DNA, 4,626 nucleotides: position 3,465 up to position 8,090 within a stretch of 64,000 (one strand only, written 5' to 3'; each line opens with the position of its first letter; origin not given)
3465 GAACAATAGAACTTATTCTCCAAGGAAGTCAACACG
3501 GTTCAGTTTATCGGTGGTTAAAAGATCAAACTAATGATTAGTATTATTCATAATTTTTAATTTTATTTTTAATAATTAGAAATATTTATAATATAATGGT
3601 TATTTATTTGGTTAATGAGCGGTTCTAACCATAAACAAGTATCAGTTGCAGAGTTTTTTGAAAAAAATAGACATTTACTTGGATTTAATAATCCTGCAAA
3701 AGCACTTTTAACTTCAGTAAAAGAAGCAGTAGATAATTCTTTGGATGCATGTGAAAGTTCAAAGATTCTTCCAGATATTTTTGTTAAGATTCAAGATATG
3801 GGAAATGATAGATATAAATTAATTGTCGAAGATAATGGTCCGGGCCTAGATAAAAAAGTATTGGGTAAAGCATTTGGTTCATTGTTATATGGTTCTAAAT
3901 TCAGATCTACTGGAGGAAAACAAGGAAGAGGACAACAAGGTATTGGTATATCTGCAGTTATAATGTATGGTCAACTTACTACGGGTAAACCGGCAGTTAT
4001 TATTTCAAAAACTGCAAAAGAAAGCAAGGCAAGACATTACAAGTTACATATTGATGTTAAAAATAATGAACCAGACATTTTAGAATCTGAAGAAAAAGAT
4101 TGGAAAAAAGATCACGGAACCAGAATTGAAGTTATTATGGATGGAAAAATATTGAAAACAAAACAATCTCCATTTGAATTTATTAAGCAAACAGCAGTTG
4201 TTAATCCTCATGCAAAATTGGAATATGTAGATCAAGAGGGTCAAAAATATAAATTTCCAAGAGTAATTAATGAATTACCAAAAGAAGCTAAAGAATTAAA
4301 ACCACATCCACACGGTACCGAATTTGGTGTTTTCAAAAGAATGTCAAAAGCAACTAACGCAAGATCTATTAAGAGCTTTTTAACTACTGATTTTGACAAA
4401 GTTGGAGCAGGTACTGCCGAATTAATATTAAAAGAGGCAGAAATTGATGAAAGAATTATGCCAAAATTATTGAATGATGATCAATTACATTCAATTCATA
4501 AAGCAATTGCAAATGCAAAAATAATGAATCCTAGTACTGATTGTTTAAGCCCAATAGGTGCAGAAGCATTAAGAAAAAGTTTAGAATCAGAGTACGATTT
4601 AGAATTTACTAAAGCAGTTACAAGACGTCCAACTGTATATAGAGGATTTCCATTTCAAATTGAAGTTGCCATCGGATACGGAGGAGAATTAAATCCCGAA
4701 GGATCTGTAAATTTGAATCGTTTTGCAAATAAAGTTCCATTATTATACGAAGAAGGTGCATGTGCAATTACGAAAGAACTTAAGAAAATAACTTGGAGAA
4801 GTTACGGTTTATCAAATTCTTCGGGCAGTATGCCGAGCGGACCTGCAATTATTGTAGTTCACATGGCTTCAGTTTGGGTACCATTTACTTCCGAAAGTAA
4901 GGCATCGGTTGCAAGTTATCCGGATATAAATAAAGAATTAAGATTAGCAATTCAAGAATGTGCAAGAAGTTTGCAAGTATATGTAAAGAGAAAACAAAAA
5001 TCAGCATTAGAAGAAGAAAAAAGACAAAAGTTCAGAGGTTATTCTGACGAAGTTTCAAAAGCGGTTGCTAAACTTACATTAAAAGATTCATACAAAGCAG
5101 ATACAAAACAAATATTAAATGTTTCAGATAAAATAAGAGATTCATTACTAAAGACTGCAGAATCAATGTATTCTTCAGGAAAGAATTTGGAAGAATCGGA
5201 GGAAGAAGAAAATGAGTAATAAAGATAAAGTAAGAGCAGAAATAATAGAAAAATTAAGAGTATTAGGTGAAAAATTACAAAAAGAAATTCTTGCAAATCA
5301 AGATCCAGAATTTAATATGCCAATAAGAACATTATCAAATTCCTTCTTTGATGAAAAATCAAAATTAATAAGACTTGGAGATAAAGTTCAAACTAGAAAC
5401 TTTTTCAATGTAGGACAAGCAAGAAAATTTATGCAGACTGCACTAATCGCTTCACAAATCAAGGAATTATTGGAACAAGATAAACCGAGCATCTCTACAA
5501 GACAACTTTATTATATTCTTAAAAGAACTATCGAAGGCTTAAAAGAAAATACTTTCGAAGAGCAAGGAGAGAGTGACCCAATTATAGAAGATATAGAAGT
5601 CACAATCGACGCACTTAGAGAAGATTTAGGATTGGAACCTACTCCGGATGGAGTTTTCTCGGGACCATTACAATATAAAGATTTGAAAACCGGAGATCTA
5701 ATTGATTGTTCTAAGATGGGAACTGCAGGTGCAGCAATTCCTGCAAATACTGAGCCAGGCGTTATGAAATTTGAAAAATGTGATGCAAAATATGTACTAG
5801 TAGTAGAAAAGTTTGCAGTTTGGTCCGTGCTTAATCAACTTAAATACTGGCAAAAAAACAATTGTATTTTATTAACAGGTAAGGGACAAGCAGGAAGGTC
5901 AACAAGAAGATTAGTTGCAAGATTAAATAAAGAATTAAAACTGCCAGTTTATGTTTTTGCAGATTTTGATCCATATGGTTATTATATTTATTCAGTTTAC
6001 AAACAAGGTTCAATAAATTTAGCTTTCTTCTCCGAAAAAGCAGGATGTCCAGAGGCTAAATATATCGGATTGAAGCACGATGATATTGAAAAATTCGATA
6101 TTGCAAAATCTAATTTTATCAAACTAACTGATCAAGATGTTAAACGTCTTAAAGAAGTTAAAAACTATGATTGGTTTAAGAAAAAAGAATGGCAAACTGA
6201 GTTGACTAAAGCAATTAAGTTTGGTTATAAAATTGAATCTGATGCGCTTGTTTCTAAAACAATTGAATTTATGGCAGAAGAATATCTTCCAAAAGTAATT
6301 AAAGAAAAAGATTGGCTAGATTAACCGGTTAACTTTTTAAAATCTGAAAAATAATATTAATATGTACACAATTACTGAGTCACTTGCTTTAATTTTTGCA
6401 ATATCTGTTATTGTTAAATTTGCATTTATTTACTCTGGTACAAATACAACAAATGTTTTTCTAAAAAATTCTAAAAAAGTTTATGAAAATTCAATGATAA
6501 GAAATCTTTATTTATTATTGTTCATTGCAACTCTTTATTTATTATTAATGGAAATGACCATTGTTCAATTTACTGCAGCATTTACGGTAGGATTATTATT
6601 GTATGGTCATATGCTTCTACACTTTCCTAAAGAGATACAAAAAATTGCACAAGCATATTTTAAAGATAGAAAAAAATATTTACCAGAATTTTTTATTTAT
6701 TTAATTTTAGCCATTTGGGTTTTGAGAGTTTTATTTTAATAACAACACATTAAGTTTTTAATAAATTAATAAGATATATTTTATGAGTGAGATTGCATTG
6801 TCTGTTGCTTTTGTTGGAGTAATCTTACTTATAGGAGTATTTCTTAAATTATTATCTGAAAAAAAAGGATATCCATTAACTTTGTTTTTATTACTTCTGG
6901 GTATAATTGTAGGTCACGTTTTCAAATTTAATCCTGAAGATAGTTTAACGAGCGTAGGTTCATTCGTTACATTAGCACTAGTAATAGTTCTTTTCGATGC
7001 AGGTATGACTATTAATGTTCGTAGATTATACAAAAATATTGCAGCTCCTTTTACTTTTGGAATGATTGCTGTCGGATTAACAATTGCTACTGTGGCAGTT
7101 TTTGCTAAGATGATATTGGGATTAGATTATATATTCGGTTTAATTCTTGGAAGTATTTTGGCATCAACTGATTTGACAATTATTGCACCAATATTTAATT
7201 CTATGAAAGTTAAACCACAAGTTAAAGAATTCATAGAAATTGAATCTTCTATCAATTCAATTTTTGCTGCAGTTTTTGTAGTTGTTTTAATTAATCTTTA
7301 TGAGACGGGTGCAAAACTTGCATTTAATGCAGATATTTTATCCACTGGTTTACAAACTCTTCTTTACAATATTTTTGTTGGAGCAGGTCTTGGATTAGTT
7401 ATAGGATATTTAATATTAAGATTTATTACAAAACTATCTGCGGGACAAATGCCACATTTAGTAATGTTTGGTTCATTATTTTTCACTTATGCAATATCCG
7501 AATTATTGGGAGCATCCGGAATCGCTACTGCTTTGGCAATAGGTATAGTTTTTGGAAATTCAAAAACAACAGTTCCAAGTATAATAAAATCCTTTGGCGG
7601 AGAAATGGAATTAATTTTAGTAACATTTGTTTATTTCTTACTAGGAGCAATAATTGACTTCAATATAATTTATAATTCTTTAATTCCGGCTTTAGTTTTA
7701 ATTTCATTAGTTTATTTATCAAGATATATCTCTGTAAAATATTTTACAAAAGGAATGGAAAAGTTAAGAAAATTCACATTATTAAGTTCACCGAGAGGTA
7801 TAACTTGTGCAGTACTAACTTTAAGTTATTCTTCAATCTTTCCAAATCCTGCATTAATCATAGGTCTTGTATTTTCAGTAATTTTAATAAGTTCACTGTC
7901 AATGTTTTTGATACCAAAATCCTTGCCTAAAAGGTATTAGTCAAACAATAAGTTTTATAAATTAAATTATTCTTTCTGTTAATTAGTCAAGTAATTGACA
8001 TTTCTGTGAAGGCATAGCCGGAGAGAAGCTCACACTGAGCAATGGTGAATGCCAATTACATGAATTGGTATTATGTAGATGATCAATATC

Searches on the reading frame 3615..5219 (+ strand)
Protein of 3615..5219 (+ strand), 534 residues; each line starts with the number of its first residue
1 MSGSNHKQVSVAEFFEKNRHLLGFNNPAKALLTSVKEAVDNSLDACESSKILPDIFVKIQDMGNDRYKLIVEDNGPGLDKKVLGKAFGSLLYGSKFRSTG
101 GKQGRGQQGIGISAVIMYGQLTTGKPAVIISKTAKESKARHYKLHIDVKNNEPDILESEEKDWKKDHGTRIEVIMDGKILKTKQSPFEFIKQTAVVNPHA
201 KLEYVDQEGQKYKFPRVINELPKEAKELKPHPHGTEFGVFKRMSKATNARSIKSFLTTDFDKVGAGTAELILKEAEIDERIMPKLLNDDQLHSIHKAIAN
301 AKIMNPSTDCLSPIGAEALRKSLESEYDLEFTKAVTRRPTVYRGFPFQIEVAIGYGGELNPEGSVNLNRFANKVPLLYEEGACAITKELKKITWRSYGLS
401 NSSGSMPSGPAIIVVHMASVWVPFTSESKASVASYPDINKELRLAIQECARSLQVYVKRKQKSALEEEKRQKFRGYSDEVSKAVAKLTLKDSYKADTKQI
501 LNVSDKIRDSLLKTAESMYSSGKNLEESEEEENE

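Call 59: search_protein_families(library=pfam, proteins=[window:3615-5219:+], max_evalue=0.00001)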
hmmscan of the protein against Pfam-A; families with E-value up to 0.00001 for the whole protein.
window:3615-5219:+ (534 aa): 3 families
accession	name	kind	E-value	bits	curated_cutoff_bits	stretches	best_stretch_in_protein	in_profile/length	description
PF09239.17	Topo-VIb_trans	-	2.4e-59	200.1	24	1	306-469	1-159/159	Topoisomerase VI B subunit, transducer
PF13589.12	HATPase_c_3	-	1.4e-08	35.3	25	1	34-156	6-117/137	Histidine kinase-, DNA gyrase B-, and HSP90-like ATPase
PF02518.31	HATPase_c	-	4.3e-08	34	26.4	1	30-135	5-81/111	Histidine kinase-, DNA gyrase B-, and HSP90-like ATPase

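Call 60: find_related_loci(query=window:3615-5219:+, collection=genome_contigs, flank=3000)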
Query window:3615-5219:+ (534 aa) in genome_contigs; peptide patterns used: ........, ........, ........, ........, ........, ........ (x = any residue, [..] = any of these).
110 stretches matched a pattern; 5 encode a relative of the query (tblastn E <= 1e-3); 5 distinct loci.
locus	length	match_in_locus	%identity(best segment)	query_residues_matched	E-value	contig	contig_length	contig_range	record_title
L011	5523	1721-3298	73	1-526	0e+0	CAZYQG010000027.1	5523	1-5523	MAG TPA_asm: Candidatus Woesearchaeota archaeon isolate binchicken_co141_98 genome assembly, contig: NODE_49901_length_5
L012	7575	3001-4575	74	1-525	0e+0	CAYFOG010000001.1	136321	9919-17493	MAG TPA_asm: Candidatus Woesearchaeota archaeon isolate ERP019367_co1_78 genome assembly, contig: NODE_165_length_136321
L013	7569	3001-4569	73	1-523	0e+0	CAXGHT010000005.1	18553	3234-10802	MAG TPA_asm: uncultured archaeon isolate ERR594290_metabat2_61 genome assembly, contig: ERZ5402418.798, whole genome sho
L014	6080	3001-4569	72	1-523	0e+0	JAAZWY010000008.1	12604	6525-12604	MAG: Nanoarchaeota archaeon isolate bin102p NODE_8_length_12604_cov_12.925492, whole genome shotgun sequence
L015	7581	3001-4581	71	1-527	0e+0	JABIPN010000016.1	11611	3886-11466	MAG: Candidatus Woesearchaeota archaeon isolate SI072_bin119 k141_1588689, whole genome shotgun sequence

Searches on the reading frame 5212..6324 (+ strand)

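Call 59: search_protein_families(library=pfam, proteins=[window:5212-6324:+], max_evalue=0.00001)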
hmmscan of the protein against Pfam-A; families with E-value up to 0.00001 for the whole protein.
window:5212-6324:+ (370 aa): 2 families
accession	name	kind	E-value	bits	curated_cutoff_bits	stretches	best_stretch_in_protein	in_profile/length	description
PF21180.3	TOP6A-Spo11_Toprim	-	5.6e-56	189.6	24.1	1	194-362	1-169/170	Topoisomerase 6 subunit A/Spo11, Toprim domain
PF04406.19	TP6A_N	-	1.3e-14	54.2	26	1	71-140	1-61/62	Type IIB DNA topoisomerase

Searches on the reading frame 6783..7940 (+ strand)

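Call 59: search_protein_families(library=pfam, proteins=[window:6783-7940:+], max_evalue=0.00001)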
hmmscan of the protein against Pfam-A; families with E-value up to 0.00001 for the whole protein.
window:6783-7940:+ (385 aa): 1 family
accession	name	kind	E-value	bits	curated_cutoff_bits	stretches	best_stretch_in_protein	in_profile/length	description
PF00999.27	Na_H_Exchanger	-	4.6e-34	118.3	26.2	1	16-372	5-363/375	Sodium/hydrogen exchanger, transmembrane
